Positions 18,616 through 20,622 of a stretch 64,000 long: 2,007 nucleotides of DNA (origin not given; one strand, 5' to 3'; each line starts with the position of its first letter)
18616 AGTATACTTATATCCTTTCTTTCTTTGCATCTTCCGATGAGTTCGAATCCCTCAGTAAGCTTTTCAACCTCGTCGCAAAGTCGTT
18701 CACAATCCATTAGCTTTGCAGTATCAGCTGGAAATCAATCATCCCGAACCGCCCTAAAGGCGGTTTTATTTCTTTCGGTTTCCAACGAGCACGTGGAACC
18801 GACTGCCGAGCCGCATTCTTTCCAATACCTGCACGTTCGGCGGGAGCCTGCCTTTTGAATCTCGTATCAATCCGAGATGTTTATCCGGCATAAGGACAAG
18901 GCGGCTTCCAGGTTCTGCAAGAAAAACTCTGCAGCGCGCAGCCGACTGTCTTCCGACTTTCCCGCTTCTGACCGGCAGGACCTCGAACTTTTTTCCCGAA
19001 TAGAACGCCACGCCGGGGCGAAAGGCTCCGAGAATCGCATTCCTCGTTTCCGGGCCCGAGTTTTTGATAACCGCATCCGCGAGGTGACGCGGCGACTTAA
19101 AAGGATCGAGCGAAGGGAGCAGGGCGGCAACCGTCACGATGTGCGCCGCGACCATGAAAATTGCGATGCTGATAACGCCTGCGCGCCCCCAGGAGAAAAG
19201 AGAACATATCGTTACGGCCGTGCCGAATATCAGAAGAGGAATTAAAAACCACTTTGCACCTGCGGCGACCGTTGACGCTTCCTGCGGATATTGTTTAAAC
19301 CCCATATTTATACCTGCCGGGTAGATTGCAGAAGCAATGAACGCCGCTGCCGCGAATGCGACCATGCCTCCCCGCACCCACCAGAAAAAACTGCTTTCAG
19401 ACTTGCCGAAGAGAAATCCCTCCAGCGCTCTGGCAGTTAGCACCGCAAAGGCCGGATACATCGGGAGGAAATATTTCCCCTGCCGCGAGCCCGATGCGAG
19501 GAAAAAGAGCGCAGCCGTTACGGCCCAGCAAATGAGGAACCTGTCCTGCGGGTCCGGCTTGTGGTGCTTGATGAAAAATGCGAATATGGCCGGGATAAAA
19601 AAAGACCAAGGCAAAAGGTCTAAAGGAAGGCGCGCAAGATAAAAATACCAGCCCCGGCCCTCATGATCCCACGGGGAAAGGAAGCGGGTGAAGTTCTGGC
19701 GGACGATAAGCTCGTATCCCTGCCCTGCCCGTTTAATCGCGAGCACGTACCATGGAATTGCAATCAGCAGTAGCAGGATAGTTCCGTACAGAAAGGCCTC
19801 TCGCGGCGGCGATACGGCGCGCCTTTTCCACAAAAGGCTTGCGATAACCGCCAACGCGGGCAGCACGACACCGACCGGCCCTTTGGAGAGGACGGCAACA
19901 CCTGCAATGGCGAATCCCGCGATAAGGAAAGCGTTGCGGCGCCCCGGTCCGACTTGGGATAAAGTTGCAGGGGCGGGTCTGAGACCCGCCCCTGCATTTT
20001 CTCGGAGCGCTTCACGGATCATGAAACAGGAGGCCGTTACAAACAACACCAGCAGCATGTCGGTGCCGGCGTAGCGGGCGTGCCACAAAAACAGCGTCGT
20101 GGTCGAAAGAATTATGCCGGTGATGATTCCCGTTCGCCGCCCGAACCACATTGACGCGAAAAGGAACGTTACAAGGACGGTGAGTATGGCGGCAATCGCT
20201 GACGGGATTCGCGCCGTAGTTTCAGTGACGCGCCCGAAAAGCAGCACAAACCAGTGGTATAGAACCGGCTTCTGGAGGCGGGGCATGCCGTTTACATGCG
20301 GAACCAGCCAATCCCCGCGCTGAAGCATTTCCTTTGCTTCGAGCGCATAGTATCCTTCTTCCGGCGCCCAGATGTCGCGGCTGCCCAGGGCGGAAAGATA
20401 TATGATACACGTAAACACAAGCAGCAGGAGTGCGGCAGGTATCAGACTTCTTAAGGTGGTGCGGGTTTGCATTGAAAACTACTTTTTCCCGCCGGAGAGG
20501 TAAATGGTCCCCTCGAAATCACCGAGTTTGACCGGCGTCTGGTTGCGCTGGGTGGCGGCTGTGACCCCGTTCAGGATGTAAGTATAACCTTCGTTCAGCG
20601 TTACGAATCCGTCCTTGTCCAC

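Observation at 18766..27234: Operon coupling a DUF58/vWA protein, a TPR-HExxH lipoprotein, two caspase-like lipoproteins and a GT39 glycosyltransferase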

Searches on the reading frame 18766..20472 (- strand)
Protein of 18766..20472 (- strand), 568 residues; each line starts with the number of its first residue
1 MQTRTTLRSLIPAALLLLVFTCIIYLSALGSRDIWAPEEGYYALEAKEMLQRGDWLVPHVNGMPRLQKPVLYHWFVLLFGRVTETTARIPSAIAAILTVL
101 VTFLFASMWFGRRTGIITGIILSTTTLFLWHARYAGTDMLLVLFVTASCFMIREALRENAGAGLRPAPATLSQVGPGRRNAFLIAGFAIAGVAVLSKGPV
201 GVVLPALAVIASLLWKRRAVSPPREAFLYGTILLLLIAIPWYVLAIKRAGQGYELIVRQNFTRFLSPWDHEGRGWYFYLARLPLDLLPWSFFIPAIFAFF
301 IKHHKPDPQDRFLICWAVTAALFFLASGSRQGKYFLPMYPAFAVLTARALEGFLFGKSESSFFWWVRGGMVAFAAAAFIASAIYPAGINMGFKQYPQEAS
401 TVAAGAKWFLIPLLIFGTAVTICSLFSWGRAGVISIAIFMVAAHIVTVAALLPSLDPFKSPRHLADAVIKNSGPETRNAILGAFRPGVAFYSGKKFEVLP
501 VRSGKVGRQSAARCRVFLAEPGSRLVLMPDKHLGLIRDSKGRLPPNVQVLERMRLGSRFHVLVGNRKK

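Call 4: search_protein_families(library=pfam, proteins=[window:18766-20472:-], max_evalue=0.01)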
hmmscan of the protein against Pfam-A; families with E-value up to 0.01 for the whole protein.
window:18766-20472:- (568 aa): 2 families
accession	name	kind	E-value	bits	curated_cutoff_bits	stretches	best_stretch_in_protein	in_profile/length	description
PF02366.24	PMT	-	2.1e-17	63.9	22.7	1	14-244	5-233/245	Dolichyl-phosphate-mannose-protein mannosyltransferase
PF13231.12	PMT_2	-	2.3e-09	38.1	26.1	1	69-241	3-157/160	Dolichyl-phosphate-mannose-protein mannosyltransferase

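Call 5: search_protein_families(library=ncbifam, proteins=[window:18766-20472:-], max_evalue=0.01)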
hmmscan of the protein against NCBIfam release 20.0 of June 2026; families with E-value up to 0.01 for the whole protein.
window:18766-20472:- (568 aa): 1 family
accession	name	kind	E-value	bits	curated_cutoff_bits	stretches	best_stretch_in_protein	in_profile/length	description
NF009784.2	PRK13279.1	equivalog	1.4e-38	132.8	567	1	13-445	6-426/539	lipid IV(A) 4-amino-4-deoxy-L-arabinosyltransferase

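Call 61: search_solved_structures(query=window:18766-20472:-, max_evalue=0.01)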
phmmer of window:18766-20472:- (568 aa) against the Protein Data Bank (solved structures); distinct sequences matched with E-value up to 0.01: 1.
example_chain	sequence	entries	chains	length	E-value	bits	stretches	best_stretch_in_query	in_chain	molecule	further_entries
5ezm_A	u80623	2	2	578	1.7e-23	86.2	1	16-452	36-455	4-amino-4-deoxy-L-arabinose transferase or related glycosyltransferases of PMT family | 4-amino-4-deoxy-L-arabinose (L-Ara4N) transferase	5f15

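Call 79: search_protein_families(library=padloc, proteins=[window:18766-20472:-], max_evalue=0.01)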
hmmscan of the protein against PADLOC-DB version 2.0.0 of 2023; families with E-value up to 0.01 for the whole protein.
window:18766-20472:- (568 aa): 0 families
